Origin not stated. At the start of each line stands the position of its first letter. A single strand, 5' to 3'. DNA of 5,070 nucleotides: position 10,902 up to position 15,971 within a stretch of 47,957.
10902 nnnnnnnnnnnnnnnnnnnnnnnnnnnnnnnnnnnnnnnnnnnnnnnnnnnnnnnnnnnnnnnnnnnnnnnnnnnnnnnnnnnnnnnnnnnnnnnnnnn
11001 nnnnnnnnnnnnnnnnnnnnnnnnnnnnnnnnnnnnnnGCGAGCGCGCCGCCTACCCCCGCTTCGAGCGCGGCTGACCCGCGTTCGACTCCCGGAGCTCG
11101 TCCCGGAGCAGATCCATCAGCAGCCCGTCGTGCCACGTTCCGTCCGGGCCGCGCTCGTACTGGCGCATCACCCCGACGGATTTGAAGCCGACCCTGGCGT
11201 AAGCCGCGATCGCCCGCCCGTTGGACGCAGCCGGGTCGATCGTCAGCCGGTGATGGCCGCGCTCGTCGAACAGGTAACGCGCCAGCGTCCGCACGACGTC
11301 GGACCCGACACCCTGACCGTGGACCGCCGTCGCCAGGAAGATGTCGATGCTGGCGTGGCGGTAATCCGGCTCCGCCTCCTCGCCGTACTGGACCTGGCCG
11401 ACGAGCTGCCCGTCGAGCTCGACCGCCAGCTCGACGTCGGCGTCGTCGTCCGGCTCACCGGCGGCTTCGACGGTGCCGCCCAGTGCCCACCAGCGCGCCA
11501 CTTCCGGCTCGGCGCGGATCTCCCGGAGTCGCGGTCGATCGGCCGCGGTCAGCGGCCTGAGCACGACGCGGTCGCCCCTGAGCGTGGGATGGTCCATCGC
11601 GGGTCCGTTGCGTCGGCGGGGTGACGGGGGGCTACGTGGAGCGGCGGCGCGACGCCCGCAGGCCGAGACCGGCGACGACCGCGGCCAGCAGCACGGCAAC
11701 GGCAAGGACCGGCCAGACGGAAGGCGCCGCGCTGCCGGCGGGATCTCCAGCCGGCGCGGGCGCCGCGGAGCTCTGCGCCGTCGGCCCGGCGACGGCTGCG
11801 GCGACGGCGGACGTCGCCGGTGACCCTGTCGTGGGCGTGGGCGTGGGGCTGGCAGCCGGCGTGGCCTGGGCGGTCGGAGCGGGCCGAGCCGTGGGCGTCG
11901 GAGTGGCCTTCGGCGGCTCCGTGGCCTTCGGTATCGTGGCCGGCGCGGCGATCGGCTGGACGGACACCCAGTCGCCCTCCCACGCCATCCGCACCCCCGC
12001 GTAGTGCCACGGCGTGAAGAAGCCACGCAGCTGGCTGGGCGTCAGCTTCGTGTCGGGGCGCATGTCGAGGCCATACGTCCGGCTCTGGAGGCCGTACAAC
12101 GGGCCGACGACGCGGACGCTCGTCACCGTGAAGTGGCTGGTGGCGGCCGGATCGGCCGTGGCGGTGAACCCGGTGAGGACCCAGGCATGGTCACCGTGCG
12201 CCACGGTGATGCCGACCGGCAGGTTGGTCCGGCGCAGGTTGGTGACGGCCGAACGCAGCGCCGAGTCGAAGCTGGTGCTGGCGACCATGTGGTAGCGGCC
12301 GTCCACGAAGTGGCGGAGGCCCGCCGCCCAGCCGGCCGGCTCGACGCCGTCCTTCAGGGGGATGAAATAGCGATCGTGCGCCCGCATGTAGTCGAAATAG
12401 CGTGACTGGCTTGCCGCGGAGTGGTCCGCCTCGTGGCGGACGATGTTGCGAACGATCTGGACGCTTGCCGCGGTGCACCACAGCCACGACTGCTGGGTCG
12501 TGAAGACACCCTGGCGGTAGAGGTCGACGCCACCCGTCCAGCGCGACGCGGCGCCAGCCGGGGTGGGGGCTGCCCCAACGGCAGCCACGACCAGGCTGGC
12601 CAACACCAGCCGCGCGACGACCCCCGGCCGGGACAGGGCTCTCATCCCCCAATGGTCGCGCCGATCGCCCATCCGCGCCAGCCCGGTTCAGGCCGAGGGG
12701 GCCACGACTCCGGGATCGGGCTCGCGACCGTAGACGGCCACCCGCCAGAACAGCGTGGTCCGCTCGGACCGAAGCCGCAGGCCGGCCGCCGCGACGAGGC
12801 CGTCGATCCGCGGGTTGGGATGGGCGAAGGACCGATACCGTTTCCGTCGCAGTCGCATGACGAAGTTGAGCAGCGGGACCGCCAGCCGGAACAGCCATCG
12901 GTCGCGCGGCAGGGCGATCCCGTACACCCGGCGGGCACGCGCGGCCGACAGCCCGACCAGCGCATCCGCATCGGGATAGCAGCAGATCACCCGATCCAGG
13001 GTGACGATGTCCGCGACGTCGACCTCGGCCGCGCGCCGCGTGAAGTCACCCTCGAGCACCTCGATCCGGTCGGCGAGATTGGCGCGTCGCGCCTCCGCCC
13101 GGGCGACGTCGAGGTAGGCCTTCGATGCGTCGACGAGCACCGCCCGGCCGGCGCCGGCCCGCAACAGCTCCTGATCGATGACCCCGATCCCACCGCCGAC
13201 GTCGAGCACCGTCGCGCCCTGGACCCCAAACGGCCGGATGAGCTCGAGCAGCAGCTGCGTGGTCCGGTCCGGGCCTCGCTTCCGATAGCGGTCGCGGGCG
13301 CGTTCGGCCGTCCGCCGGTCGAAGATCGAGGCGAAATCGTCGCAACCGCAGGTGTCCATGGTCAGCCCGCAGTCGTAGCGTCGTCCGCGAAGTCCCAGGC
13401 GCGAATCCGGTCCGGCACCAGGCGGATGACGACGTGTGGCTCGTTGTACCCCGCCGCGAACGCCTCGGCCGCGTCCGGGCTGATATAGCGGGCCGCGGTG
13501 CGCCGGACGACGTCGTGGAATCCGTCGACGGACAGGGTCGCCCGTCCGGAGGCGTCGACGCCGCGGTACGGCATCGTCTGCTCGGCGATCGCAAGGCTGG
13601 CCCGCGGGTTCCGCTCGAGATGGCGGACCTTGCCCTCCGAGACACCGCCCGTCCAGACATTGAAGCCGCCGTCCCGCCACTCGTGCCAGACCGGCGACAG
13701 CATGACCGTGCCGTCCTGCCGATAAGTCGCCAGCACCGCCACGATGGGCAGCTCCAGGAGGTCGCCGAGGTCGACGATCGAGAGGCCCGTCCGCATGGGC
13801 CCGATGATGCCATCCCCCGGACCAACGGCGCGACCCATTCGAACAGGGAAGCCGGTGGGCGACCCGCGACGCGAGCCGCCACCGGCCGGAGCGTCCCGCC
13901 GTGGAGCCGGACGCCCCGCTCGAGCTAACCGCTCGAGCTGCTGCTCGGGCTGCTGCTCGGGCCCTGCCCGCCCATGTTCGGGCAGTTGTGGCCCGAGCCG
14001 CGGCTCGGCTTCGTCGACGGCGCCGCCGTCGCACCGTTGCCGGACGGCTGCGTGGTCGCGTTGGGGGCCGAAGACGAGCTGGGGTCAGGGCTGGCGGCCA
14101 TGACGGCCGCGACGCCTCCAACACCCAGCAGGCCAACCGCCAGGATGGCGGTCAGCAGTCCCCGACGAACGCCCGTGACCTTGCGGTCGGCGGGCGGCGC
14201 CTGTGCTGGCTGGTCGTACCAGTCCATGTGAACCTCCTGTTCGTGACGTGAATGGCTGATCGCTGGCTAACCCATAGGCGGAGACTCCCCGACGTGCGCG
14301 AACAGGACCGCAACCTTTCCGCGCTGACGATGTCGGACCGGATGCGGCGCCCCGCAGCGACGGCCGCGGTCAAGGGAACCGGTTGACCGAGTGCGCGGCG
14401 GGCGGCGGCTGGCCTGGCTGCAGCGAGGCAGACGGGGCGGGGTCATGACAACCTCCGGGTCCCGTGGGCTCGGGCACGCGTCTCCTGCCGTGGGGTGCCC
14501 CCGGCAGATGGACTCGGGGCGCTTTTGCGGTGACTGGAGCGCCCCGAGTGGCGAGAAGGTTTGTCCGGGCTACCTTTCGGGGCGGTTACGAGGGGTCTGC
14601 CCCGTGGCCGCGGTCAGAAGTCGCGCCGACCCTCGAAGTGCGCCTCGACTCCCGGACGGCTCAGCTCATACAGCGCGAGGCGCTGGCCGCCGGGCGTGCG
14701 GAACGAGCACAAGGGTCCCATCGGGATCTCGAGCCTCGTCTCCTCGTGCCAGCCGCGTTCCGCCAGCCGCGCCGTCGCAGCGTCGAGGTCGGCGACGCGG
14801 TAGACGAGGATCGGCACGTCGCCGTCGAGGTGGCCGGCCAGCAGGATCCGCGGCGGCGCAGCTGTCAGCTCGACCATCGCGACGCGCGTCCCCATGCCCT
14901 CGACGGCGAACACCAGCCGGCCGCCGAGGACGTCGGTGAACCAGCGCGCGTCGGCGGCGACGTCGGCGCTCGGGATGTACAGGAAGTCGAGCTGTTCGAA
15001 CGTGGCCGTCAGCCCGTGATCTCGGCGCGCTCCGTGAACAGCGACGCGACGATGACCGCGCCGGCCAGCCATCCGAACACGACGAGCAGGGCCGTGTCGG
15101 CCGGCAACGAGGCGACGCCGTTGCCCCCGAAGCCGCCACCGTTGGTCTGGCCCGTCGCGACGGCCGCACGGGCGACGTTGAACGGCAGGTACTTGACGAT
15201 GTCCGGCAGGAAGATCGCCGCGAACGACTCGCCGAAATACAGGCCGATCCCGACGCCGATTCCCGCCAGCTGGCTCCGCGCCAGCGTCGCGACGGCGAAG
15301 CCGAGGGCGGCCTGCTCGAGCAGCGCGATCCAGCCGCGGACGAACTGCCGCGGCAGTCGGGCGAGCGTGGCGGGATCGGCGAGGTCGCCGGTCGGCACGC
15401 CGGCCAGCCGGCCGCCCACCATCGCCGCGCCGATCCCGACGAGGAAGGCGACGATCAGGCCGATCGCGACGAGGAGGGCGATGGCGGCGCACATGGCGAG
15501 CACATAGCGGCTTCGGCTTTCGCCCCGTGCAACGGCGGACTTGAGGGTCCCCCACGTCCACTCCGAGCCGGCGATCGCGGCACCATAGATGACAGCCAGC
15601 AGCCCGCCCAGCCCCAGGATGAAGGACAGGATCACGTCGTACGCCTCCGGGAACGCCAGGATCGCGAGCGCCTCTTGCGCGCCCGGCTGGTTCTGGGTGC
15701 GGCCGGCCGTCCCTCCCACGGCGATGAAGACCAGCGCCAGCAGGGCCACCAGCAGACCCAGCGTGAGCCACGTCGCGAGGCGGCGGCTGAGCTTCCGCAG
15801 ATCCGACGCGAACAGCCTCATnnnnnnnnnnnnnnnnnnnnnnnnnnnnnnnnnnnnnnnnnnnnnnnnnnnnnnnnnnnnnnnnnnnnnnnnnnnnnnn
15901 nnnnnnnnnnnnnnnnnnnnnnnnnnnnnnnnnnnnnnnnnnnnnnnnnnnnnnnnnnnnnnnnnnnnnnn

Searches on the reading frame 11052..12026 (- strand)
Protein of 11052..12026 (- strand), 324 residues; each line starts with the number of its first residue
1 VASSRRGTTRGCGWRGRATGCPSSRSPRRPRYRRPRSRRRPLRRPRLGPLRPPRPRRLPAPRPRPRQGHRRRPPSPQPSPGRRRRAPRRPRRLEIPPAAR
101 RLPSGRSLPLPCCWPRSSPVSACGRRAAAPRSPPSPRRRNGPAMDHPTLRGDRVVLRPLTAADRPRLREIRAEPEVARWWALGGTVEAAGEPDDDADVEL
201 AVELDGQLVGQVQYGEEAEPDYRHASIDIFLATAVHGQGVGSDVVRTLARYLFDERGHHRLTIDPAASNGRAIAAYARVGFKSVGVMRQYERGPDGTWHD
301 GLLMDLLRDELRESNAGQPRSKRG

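Call 40: search_protein_families(library=pfam, proteins=[window:11052-12026:-], max_evalue=0.00001)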
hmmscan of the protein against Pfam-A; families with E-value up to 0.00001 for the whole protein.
window:11052-12026:- (324 aa): 4 families
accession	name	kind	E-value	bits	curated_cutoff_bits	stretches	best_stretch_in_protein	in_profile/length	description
PF13302.13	Acetyltransf_3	-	1.6e-14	55.2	25.4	1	153-282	1-138/138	Acetyltransferase (GNAT) domain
PF00583.31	Acetyltransf_1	-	1e-11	45.6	20.7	1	195-281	31-116/116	Acetyltransferase (GNAT) family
PF13523.12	Acetyltransf_8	-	8.3e-10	38.9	27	1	162-285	4-141/145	Acetyltransferase (GNAT) domain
PF13420.13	Acetyltransf_4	-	1.4e-06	28.9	24.3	1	202-291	54-144/155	Acetyltransferase (GNAT) domain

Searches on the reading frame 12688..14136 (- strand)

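Call 40: search_protein_families(library=pfam, proteins=[window:12688-14136:-], max_evalue=0.00001)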
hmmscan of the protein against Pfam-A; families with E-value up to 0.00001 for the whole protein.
window:12688-14136:- (482 aa): 5 families
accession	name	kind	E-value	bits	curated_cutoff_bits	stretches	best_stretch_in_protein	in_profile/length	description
PF13649.12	Methyltransf_25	-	8.3e-09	36.5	27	1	310-391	1-81/97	Methyltransferase domain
PF13847.12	Methyltransf_31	-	9.4e-08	32.3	27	1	307-393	4-93/145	Methyltransferase domain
PF05175.20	MTS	-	8.6e-07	29.2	23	1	286-377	13-102/170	Methyltransferase small domain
PF08241.18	Methyltransf_11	-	1.6e-06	29.1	21.2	1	311-393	1-79/95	Methyltransferase domain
PF06325.19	PrmA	-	2.1e-06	27.9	22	1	290-378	145-235/296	Ribosomal protein L11 methyltransferase (PrmA)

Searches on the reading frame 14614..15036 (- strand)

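Call 40: search_protein_families(library=pfam, proteins=[window:14614-15036:-], max_evalue=0.00001)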
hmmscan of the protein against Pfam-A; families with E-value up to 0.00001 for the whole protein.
window:14614-15036:- (140 aa): 1 family
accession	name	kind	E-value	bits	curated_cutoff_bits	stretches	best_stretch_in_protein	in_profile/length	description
PF00903.31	Glyoxalase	-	6.7e-07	30.2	20.6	1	17-120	3-119/121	Glyoxalase/Bleomycin resistance protein/Dioxygenase superfamily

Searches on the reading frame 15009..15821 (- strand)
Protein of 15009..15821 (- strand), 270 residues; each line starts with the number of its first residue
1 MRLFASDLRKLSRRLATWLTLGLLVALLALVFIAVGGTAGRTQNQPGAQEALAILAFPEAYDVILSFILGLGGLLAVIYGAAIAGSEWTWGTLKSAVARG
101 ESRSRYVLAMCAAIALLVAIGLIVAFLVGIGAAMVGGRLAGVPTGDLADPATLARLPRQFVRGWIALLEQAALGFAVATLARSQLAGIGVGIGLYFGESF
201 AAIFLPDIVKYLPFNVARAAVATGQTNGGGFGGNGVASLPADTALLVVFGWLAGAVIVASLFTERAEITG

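Call 8: search_protein_families(library=pfam, proteins=[window:15009-15821:-])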
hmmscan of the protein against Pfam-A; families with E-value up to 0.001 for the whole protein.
window:15009-15821:- (270 aa): 2 families
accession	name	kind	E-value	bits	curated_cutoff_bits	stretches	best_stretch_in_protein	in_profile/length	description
PF12679.13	ABC2_membrane_2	-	1.4e-10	41.3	27.2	1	2-208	2-205/283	ABC-2 family transporter protein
PF12730.13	ABC2_membrane_4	-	0.00058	20.3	27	1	8-191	6-172/179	ABC-2 family transporter protein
